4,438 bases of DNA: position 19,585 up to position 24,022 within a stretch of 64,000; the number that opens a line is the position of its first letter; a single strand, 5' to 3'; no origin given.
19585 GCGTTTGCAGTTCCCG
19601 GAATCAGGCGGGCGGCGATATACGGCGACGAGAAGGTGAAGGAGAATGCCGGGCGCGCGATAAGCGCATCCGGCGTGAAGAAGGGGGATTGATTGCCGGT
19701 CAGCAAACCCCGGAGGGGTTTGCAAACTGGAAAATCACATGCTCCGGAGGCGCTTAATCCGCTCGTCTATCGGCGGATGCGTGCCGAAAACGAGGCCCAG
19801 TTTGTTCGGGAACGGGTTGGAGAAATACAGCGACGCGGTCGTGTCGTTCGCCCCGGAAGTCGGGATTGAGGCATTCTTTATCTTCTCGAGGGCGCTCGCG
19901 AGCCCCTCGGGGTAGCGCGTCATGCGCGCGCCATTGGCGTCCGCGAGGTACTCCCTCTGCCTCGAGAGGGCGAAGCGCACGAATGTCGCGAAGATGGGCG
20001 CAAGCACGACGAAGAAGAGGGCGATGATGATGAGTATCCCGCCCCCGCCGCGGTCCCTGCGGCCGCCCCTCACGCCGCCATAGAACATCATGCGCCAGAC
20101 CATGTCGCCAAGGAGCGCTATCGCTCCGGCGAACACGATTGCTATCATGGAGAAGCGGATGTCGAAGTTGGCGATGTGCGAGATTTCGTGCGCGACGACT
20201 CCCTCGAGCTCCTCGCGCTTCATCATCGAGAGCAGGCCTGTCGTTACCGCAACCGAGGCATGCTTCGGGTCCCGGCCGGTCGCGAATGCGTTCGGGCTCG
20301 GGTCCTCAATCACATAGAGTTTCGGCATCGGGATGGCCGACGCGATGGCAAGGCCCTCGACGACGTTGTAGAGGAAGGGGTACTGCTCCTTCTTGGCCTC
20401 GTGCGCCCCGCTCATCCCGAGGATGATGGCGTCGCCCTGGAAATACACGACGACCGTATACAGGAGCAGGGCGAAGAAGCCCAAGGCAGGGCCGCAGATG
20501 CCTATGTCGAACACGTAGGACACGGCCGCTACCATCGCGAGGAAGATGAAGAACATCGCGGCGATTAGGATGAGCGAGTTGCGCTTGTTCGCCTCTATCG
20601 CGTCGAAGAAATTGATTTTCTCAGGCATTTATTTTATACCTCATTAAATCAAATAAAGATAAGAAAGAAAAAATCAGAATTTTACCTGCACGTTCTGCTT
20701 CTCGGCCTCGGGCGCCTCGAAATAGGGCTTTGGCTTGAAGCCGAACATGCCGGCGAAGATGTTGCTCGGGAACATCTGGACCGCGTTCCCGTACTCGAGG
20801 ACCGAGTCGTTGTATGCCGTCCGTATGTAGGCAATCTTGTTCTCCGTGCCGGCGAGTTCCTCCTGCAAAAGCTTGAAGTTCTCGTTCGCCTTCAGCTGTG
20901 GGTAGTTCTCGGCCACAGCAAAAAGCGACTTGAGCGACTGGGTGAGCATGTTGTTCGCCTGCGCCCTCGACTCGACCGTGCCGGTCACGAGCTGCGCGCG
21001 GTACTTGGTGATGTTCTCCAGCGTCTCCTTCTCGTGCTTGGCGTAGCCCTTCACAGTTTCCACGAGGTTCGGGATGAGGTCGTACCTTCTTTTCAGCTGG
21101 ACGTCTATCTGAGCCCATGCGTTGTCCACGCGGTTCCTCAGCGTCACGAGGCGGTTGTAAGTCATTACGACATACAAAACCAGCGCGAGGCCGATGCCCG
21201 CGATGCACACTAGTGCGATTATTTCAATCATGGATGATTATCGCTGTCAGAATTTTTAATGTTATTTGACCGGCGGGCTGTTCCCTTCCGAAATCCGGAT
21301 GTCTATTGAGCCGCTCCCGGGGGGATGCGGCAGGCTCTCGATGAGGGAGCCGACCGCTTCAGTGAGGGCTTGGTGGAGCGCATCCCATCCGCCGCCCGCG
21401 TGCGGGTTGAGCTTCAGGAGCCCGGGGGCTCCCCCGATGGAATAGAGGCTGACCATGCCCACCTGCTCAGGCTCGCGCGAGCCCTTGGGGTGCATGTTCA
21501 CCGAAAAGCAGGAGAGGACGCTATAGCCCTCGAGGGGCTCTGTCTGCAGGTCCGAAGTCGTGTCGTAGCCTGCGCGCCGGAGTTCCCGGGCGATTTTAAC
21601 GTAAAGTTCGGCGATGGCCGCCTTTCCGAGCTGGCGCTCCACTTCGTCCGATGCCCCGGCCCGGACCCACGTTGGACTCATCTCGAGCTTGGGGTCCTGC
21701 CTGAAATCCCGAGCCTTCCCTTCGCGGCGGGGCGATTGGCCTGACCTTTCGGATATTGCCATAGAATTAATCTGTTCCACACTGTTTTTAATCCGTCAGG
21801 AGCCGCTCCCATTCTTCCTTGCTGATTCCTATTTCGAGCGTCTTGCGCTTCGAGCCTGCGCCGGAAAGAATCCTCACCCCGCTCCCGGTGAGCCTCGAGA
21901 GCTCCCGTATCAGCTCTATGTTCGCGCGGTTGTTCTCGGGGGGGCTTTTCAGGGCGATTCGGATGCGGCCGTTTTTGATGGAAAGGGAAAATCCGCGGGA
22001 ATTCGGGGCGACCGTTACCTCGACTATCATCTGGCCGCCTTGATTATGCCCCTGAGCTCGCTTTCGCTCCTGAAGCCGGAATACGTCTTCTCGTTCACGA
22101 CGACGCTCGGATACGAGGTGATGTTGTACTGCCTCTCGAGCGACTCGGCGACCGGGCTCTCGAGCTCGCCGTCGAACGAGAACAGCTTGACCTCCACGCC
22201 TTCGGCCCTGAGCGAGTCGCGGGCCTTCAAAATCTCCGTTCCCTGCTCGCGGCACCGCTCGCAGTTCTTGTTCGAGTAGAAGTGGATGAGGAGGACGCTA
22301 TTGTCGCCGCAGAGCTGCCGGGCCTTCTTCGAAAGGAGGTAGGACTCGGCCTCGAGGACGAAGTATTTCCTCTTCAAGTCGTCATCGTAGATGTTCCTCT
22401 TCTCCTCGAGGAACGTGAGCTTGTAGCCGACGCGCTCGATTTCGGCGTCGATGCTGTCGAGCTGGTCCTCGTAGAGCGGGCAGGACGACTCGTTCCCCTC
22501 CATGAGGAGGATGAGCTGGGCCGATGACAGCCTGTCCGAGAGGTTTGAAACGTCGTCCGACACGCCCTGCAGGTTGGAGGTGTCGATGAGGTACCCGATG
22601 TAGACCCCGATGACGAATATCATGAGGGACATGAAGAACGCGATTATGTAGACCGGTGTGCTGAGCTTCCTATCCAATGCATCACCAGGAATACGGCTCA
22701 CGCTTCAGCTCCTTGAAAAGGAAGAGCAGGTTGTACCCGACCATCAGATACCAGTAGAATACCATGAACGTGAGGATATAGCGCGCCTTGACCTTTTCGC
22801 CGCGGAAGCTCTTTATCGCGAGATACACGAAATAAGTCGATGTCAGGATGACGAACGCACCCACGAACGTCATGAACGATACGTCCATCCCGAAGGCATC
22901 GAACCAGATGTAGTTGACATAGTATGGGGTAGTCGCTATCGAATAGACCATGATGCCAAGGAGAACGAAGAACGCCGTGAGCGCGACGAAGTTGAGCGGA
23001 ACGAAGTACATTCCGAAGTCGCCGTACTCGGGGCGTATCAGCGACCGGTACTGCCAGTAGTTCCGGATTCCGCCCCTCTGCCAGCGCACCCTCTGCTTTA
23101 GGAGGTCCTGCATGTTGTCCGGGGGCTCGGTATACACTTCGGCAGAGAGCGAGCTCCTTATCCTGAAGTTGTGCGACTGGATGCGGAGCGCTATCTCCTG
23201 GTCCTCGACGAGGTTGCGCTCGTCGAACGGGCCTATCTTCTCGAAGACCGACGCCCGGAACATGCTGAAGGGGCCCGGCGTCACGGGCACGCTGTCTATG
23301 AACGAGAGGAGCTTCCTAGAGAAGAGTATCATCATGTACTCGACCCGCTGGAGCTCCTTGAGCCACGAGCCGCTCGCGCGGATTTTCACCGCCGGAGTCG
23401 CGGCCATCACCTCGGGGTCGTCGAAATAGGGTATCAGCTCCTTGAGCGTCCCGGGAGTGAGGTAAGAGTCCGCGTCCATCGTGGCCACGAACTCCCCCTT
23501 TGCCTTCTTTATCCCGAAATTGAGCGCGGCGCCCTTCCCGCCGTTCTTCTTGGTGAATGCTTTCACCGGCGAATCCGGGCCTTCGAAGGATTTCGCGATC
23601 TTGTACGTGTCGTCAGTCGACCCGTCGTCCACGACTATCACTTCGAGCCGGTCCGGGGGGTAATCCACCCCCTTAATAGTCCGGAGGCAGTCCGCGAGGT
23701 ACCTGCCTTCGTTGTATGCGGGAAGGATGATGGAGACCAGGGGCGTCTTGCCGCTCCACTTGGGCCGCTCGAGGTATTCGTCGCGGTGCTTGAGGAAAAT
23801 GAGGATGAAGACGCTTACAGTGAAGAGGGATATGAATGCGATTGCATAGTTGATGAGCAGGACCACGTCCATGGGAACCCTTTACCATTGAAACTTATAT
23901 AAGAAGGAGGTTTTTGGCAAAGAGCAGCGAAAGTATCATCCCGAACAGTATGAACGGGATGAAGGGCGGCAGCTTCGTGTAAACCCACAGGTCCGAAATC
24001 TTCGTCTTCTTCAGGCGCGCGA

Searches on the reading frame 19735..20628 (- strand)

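Call 69: search_protein_families(library=pfam, proteins=[window:19735-20628:-])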
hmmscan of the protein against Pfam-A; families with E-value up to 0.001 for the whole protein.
window:19735-20628:- (297 aa): 2 families
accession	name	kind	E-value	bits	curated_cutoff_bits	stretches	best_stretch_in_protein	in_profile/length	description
PF01435.24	Peptidase_M48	-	9.2e-32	110.8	20.3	1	86-296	7-184/186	Peptidase family M48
PF05569.17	Peptidase_M56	-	0.00094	18.9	31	0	49-166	108-218/296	BlaR1 peptidase M56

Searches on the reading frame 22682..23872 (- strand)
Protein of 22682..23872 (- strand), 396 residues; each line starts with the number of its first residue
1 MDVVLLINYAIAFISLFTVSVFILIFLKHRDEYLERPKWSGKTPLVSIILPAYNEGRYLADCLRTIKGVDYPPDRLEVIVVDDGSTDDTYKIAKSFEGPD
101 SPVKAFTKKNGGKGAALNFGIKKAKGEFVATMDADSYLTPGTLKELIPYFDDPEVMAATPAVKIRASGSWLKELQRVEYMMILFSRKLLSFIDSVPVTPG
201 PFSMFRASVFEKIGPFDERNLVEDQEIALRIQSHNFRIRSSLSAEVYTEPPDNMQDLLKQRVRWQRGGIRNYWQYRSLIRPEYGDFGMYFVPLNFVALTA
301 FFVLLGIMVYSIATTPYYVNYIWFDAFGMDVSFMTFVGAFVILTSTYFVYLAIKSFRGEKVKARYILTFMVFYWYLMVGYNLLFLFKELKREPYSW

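Call 69: search_protein_families(library=pfam, proteins=[window:22682-23872:-])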
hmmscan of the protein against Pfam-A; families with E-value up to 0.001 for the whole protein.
window:22682-23872:- (396 aa): 6 families
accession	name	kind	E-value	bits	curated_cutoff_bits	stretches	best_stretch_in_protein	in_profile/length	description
PF00535.33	Glycos_transf_2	-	1.1e-37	129.9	23.3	1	47-214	1-168/168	Glycosyl transferase family 2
PF13641.12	Glyco_tranf_2_3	-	1.3e-29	104.3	27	1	46-267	3-230/230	Glycosyltransferase like family 2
PF13632.12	Glyco_trans_2_3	-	2.4e-22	80.2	27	1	129-310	2-194/198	Glycosyl transferase family group 2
PF10111.15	Glyco_tranf_2_2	-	3.3e-10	40.3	27.3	1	48-234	2-202/276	Glycosyltransferase like family 2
PF03142.21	Chitin_synth_2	-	3.4e-09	36.3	27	1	120-209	196-288/527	Chitin synthase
PF13506.12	Glyco_transf_21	-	5.3e-07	29.7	21.7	1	115-266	20-174/174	Glycosyl transferase family 21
